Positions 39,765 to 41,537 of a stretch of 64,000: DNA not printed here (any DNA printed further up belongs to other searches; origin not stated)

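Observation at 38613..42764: Sigma-54-promoted outer-membrane operon: LolA-like protein, UspA, alginate-export-family porin (and possibly an alpha/beta lipase)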

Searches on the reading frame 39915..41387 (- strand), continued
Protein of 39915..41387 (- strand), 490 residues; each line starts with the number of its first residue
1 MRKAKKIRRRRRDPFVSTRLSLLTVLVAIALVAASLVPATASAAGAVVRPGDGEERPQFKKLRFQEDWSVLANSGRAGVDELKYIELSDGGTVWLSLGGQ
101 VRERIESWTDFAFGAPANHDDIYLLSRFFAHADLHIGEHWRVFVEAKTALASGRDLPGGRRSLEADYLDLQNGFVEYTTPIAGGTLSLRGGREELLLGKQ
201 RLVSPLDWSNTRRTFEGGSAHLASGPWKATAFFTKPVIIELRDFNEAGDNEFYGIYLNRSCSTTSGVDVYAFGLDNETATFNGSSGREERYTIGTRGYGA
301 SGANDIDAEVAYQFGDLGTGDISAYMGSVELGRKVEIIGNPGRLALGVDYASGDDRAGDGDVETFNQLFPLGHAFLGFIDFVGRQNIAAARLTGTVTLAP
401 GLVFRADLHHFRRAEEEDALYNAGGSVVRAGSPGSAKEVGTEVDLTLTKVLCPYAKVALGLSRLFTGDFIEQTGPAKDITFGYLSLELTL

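Call 25: find_related_loci(query=A3, collection=genome_contigs, flank=10000)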
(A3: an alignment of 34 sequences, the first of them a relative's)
Query A3 (490 aa) in genome_contigs; peptide patterns used: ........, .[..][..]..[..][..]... (x = any residue, [..] = any of these).
487 stretches matched a pattern; 417 encode a relative of the query (tblastn E <= 1e-3); the best 80 are kept; 80 distinct loci.
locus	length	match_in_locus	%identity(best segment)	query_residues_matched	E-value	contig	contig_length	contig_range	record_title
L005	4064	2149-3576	51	30-490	3e-150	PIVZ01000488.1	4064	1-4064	MAG: bacterium isolate Glo_18 GloG15_CONTIG38008, whole genome shotgun sequence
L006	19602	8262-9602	52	54-490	3e-146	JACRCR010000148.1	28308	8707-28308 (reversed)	MAG: Deltaproteobacteria bacterium isolate NC_groundwater_1651_Pr3_B-0.1um_66_31 SR-2_scaffold_141_1548304, whole genome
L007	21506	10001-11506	49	5-490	2e-139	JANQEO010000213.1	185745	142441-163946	MAG: Candidatus Binatia bacterium isolate PL23a_bin.3 k99_1141087, whole genome shotgun sequence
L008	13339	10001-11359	49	48-490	3e-139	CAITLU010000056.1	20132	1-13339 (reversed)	uncultured bacterium isolate LJ-5-9m_bin-0318 genome assembly, contig: bin-0318:56/67, whole genome shotgun sequence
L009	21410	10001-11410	49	10-490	7e-135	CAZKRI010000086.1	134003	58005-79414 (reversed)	MAG TPA_asm: uncultured Myxococcales bacterium isolate binchicken_co165_396 genome assembly, contig: k141_2027387, whole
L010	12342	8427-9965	45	4-490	3e-129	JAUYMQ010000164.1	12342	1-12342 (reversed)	MAG: Deltaproteobacteria bacterium isolate C24_metabat.bin.90 C24_k141_745119, whole genome shotgun sequence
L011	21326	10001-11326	50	56-490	1e-128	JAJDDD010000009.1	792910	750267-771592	MAG: Phycisphaerales bacterium isolate OFTM373 OFTM373_8, whole genome shotgun sequence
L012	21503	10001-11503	46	6-490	1e-127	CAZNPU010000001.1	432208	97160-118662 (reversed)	MAG TPA_asm: uncultured Isosphaeraceae bacterium isolate SRP268622_co1_7 genome assembly, contig: NODE_2_length_432208_c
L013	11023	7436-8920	45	2-490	4e-127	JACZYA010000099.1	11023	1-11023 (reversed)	MAG: Acidobacteria bacterium isolate B25T1B10 B25T1B10_NODE3710, whole genome shotgun sequence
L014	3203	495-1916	46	21-490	2e-131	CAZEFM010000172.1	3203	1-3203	MAG TPA_asm: uncultured Phycisphaeraceae bacterium isolate SRP268622_co1_289 genome assembly, contig: NODE_77986_length_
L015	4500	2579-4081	44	4-490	8e-128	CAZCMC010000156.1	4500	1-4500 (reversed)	MAG TPA_asm: uncultured bacterium isolate SRP119689_co1_36 genome assembly, contig: NODE_33066_length_4500_cov_47.900337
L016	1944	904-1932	59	53-393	3e-135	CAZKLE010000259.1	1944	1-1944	MAG TPA_asm: uncultured Myxococcales bacterium isolate binchicken_co253_39 genome assembly, contig: NODE_70832_length_19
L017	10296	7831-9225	46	21-490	2e-125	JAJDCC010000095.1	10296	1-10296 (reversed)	MAG: Candidatus Omnitrophota bacterium isolate OFTM210 OFTM210_94, whole genome shotgun sequence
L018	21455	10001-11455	46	8-490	3e-125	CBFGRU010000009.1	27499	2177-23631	MAG TPA_asm: uncultured Phycisphaerales bacterium isolate SRR17295755_metabat2_88 genome assembly, contig: ERZ23329302.9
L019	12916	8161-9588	48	38-490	1e-124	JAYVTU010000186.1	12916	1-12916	MAG: Planctomycetota bacterium isolate GL74_UP_metabat_107_sub GL74_UP_metabat_107_sub_185, whole genome shotgun sequenc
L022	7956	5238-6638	47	32-490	8e-124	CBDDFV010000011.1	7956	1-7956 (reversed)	MAG: Phycisphaerales bacterium isolate e08524e6-72c2-4009-ade9-8bacfec4bf15 genome assembly, contig: contig_11, whole ge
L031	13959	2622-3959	46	49-490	1e-117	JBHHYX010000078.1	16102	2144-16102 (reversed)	MAG: Acidobacteriota bacterium isolate Maj_2_bin.26 NODE_1868_length_16102_cov_7.393656, whole genome shotgun sequence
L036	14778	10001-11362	46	41-486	3e-116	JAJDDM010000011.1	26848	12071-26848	MAG: Phycisphaerales bacterium isolate OFTM8 OFTM8_10, whole genome shotgun sequence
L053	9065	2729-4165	44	20-490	6e-112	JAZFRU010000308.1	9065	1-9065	MAG: Acidobacteriota bacterium isolate BS1bin.18 BS1bin.18_308, whole genome shotgun sequence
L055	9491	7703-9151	44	2-486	8e-112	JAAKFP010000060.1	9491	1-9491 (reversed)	MAG: Chlamydiae bacterium isolate K940_chlam_7 K940chlam7_60, whole genome shotgun sequence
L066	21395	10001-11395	42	30-490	2e-110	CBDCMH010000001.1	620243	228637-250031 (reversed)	MAG: Acidobacteriota bacterium isolate 99e78491-333d-4f3c-847c-d3cb7a8c2079 genome assembly, contig: contig_1, whole gen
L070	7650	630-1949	44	57-490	9e-110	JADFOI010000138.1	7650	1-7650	MAG: Acidobacteria bacterium isolate B68T1B8 B68T1B8_NODE20499, whole genome shotgun sequence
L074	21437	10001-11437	45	16-490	2e-109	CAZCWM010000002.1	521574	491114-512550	MAG TPA_asm: uncultured Phycisphaeraceae bacterium isolate binchicken_co315_50 genome assembly, contig: NODE_9_length_52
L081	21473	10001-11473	43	17-488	1e-108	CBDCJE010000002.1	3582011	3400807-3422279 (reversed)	MAG: Chthoniobacterales bacterium isolate 9805301c-c40b-4f69-90a3-d1c624bcd02d genome assembly, contig: contig_2, whole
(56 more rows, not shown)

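Call 39: search_protein_families(library=pfam, alignment_id=A7, max_evalue=0.00001)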
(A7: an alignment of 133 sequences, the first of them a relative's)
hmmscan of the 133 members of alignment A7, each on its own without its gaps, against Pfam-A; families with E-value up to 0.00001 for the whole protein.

A. member 1, L006:9686-11983:- (765 aa): 1 family
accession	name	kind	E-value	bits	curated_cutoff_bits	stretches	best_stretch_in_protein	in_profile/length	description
PF03417.21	AAT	-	1.1e-22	81.3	23.2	1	533-751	6-222/225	Acyl-coenzyme A:6-aminopenicillanic acid acyl-transferase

B. families by the number of members that match (of 133 scanned): 158 families (the first 25 are shown)
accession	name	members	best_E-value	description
PF00672.30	HAMP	7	1.7e-14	HAMP domain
PF00015.26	MCPsignal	6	1.7e-52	Methyl-accepting chemotaxis protein (MCP) signalling domain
PF12729.13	4HB_MCP_1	6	9.1e-23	Four helix bundle sensory module for signal transduction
PF04055.27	Radical_SAM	5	3.7e-31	Radical SAM superfamily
PF00034.26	Cytochrom_C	5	2.6e-17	Cytochrome c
PF13442.11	Cytochrome_CBB3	5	3e-17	Cytochrome C oxidase, cbb3-type, subunit III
PF09084.16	NMT1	4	6.3e-21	NMT1/THI5 like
PF13379.11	NMT1_2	4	2.7e-18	NMT1-like family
PF00384.28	Molybdopterin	3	6.7e-69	Molybdopterin oxidoreductase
PF09459.16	EB_dh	3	1.1e-23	Ethylbenzene dehydrogenase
PF03781.23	FGE-sulfatase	2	4.5e-59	Sulfatase-modifying factor enzyme 1-like domain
PF00033.24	Cytochrome_B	2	7.9e-55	Cytochrome b/b6/petB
PF00270.35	DEAD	2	1.2e-53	DEAD/DEAH box helicase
PF00817.25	IMS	2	1.7e-48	impB/mucB/samB family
PF13631.11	Cytochrom_B_N_2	2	1.3e-45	Cytochrome b(N-terminal)/b6/petB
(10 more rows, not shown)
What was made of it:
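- NrtA-like NMT1 binding proteins and MCPs also recur (call 39).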

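Call 40: search_protein_families(library=pfam, proteins=[L019:4369-6804:+, L055:6016-7740:+, L036:6431-7366:+, L074:12161-13261:+, L031:7137-7634:+, L066:12923-14539:+, L070:4960-7650:+, L081:2609-4027:-, L022:3389-4231:+, L053:986-2188:-], max_evalue=0.00001)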
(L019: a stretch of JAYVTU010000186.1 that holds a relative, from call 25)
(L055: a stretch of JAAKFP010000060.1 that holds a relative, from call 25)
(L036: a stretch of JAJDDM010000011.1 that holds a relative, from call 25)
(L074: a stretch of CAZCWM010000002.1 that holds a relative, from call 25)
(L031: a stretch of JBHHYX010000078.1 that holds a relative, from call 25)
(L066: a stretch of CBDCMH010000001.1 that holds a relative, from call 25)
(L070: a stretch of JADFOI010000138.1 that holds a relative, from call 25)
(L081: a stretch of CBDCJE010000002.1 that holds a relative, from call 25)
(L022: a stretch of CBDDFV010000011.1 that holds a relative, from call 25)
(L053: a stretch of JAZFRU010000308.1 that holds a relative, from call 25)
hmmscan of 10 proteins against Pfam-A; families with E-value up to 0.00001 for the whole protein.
L019:4369-6804:+ (811 aa): 3 families
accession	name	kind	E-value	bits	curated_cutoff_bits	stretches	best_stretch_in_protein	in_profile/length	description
PF00384.28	Molybdopterin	-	4.6e-60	203.9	24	1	106-551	1-351/353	Molybdopterin oxidoreductase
PF01568.27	Molydop_binding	-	3.9e-27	94.9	26.8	1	690-798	1-110/110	Molydopterin dinucleotide binding domain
PF04879.21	Molybdop_Fe4S4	-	5.8e-16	58.7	22.7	1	51-97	3-49/55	Molybdopterin oxidoreductase Fe4S4 domain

L055:6016-7740:+ (574 aa): 5 families
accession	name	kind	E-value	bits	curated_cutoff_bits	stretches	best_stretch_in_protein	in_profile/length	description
PF13447.11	Multi-haem_cyto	-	2.5e-21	76.6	21.9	1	272-459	96-261/269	Seven times multi-haem cytochrome CxxCH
PF14522.11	Cytochrome_C7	-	1.3e-10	41.4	24.8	0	75-141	10-66/67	Cytochrome c7 and related cytochrome c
PF13435.11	Cytochrome_C554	-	2.8e-09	38.2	20.8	0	294-357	2-64/84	Cytochrome c554 and c-prime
PF22113.1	Mtrc-MtrF_II-IV_dom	-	9.2e-07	29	30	0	271-421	6-129/176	Outer membrane cytochrome MtrC/MtrF-like, domains II/IV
PF09699.15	Paired_CXXCH_1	-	1.6e-06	28.1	20.6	0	271-298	6-36/41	Doubled CXXCH motif (Paired_CXXCH_1)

L036:6431-7366:+ (311 aa): 2 families
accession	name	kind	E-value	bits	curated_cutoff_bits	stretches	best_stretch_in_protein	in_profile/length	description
PF09699.15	Paired_CXXCH_1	-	2e-08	34.2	20.6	0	277-296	4-24/41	Doubled CXXCH motif (Paired_CXXCH_1)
PF03264.19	Cytochrom_NNT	-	4.2e-06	27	24.1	0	238-291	31-78/174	NapC/NirT cytochrome c family, N-terminal region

L074:12161-13261:+ (366 aa): 10 families
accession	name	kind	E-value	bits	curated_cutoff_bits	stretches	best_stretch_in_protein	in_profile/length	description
PF13247.11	Fer4_11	-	1.1e-18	67.8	26.2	2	180-238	2-62/100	4Fe-4S dicluster domain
PF12838.12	Fer4_7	-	4.6e-14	53.1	27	2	126-204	1-52/52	4Fe-4S dicluster domain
PF13187.11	Fer4_9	-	7.7e-13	48.7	27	1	126-203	1-50/52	4Fe-4S dicluster domain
PF13237.11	Fer4_10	-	3.3e-10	40.2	25.5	1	214-289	3-53/53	4Fe-4S dicluster domain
PF00037.32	Fer4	-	2.2e-09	37.2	21.1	0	214-232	2-20/24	4Fe-4S binding domain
PF13183.11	Fer4_8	-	5.7e-09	36.8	27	0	124-203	2-67/68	4Fe-4S dicluster domain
PF12837.12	Fer4_6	-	6.2e-09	35.8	25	0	214-232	3-21/24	4Fe-4S binding domain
PF12797.12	Fer4_2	-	4.3e-08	33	24.5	1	213-232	3-22/22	4Fe-4S binding domain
PF13484.11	Fer4_16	-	8.2e-07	30.2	30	0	126-141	1-16/66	4Fe-4S double cluster binding domain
PF13534.11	Fer4_17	-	8.4e-06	26.7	22.2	0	126-158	1-32/61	4Fe-4S dicluster domain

L031:7137-7634:+ (165 aa): 1 family
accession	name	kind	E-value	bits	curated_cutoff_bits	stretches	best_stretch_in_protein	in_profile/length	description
PF00355.32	Rieske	-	2.9e-13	50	20.3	1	61-139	4-83/88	Rieske [2Fe-2S] domain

L066:12923-14539:+ (538 aa): 3 families
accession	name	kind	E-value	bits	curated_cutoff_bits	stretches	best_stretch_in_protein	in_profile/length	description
PF09459.16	EB_dh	-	1.1e-23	84.9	33.3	1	294-527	2-236/236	Ethylbenzene dehydrogenase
PF13442.11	Cytochrome_CBB3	-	3e-17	63.2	27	1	49-135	4-68/68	Cytochrome C oxidase, cbb3-type, subunit III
PF00034.26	Cytochrom_C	-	1.4e-16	62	21.3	2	49-137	2-88/90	Cytochrome c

L070:4960-7650:+ (897 aa): 1 family
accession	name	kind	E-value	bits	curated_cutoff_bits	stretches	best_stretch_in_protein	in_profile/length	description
PF00384.28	Molybdopterin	-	3.5e-33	115.5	24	1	267-745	66-352/353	Molybdopterin oxidoreductase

L081:2609-4027:- (472 aa): 2 families
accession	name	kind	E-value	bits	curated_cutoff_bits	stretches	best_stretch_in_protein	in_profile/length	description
PF00206.25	Lyase_1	-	6.1e-98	328.5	27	1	14-344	1-312/312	Lyase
PF10415.14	FumaraseC_C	-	2.7e-20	72.9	32.5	1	410-463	1-54/54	Fumarase C C-terminus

L022:3389-4231:+ (280 aa): 1 family
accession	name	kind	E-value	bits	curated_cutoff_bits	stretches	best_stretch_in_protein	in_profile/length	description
PF03892.19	NapB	-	1.4e-10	41.8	25.1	0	116-155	30-73/127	Nitrate reductase cytochrome c-type subunit (NapB)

L053:986-2188:- (400 aa): 2 families
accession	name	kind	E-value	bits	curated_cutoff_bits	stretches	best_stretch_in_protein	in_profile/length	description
PF04055.27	Radical_SAM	-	2.6e-18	67.2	29.5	1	31-189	2-166/166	Radical SAM superfamily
PF13186.11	SPASM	-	3.7e-06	27.5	21.5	0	297-353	4-66/67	Iron-sulfur cluster-binding domain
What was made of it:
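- Tried and rejected: Upstream neighbours were characterised through cluster representatives (call 40).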

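Call 48: search_solved_structures(query=A3, max_evalue=0.01, show_alignments=1)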
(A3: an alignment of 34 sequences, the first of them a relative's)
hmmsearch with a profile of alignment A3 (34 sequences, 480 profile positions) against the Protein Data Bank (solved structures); distinct sequences matched with E-value up to 0.01: 0.
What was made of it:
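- Closest known: AlgE, the alginate export porin of Pseudomonas aeruginosa. Different: Identity is only 16-18%, and a family profile finds no PDB sequence match (call 48).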

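Call 62: predict_structure(alignment_id=A3)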
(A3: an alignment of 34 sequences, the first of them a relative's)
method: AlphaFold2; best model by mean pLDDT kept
length: 490 residues; sequences in the alignment: 34
mean_pLDDT: 82.6   pTM: 0.78
mean pLDDT of the five models: 82.6, 77.4, 77.3, 75.3, 73.8
residues with pLDDT >= 90: 249; 70-90: 148; 50-70: 46; < 50: 47
segments of 3 or more residues with pLDDT < 50: 1-20, 35-53, 373-377
pLDDT, mean of each block of 10 residues (from residue 1): 42 43 63 47 34 64 85 77 91 93 90 79 89 96 92 73 70 96 97 81 54 83 96 89 82 95 92 92 87 95 94 94 94 96 96 83 82 52 83 96 95 90 80 85 95 92 94 91 92
secondary structure, 60 per line:
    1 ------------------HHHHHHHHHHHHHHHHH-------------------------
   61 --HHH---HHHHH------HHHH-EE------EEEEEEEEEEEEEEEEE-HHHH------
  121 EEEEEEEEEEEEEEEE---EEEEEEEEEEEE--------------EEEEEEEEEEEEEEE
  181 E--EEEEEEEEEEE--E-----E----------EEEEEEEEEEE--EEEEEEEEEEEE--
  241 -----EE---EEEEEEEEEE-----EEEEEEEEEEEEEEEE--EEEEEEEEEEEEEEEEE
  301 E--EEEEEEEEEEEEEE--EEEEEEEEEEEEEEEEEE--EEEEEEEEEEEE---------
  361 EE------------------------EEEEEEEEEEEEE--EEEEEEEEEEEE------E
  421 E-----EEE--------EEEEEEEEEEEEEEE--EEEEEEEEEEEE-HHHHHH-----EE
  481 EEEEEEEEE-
elements in order: H19-35 H69-73 H80-83 E93-109 H111-114 E121-136 E140-151 E166-181 E184-194 E214-224 E227-238 E251-260 E266-281 E284-301 E304-317 E320-337 E340-351 E387-399 E402-413 E427-429 E438-452 E455-466 H468-473 E479-489
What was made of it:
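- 39915..41387 (-): 18-strand outer-membrane beta-barrel of the Alginate_exp family, 490 aa, with a signal peptide. AF2 model pLDDT 82.6 with 18 long strands (call 62).
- On Alginate export porin (AlgE, PF13372): 18 long strands in the model (call 62).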

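Call 66: fold_search(model_id=the predicted structure, library=pdb)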
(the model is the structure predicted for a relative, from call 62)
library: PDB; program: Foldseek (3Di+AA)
matches with E <= 10: 921; with E <= 0.001: 341
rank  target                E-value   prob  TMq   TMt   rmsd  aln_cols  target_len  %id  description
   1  7acg                  2.6e-18  1.00  0.62  0.66   5.1       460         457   16  In meso structure of the alginate exporter, AlgE, from Pseudomonas aeruginosa in 9.8 monoacylglycerol (released 2020-12-16)
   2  8pz4                  2.9e-18  1.00  0.62  0.65   5.2       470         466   16  Structure of alginate transporter, AlgE, solved at wavelength 2.755 A (released 2023-10-25)
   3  4azl_B                3.4e-18  1.00  0.61  0.70   5.1       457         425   17  In meso structure of alginate transporter, AlgE, from Pseudomoas aeruginosa, PAO1, crystal form 2. (released 2013-07-03)
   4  4b61_A                3.8e-18  1.00  0.62  0.70   5.2       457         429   16  In meso structure of alginate transporter, AlgE, from Pseudomoas aeruginosa, PAO1. Crystal form 3. (released 2013-07-17)
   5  4afk                  5.7e-18  1.00  0.62  0.70   4.9       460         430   16  In meso structure of alginate transporter, AlgE, from Pseudomonas aeruginosa, PAO1 (released 2013-02-06)
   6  8rqp                  6.1e-18  1.00  0.62  0.66   5.3       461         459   16  In meso structure of the alginate exporter, AlgE, from Pseudomonas aeruginosa in 7.10 monoacylglycerol (released 2024-04-03)
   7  4azl_A                6.7e-18  1.00  0.61  0.71   5.1       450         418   17  In meso structure of alginate transporter, AlgE, from Pseudomoas aeruginosa, PAO1, crystal form 2. (released 2013-07-03)
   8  4b61_B                7.5e-18  1.00  0.61  0.68   5.2       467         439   16  In meso structure of alginate transporter, AlgE, from Pseudomoas aeruginosa, PAO1. Crystal form 3. (released 2013-07-17)
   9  8q2o                  7.9e-18  1.00  0.63  0.67   5.0       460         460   17  Structure of alginate transporter AlgE from P. aeruginosa PAO1 by using Se-MAG for the the lipid cubic phase crystalliza (released 2024-05-15)
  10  5iyu                  9.2e-18  1.00  0.59  0.66   5.5       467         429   17  AlgE_CIM (released 2017-04-05)
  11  3rbh_C                1.5e-17  1.00  0.63  0.75   4.3       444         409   16  Structure of alginate export protein AlgE from Pseudomonas aeruginosa (released 2011-07-27)
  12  3rbh_D                2.8e-17  1.00  0.63  0.75   4.3       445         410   17  Structure of alginate export protein AlgE from Pseudomonas aeruginosa (released 2011-07-27)
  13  5d5d                  3.1e-17  1.00  0.63  0.75   4.5       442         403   16  In meso in situ serial X-ray crystallography structure of AlgE at 100 K (released 2016-01-13)
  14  4xnk                  3.4e-17  1.00  0.63  0.73   4.9       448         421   16  X-ray structure of AlgE1 (released 2015-06-03)
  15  4xnl                  3.6e-17  1.00  0.61  0.69   5.4       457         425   18  X-ray structure of AlgE2 (released 2015-06-03)
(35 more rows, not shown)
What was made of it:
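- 39915..41387 (-): Best PDB fold match is AlgE: E 2.6e-18, TM 0.59-0.75, 16-18% identity (call 66).
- On Alginate export porin (AlgE, PF13372): AlgE is the top Foldseek hit (call 66).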
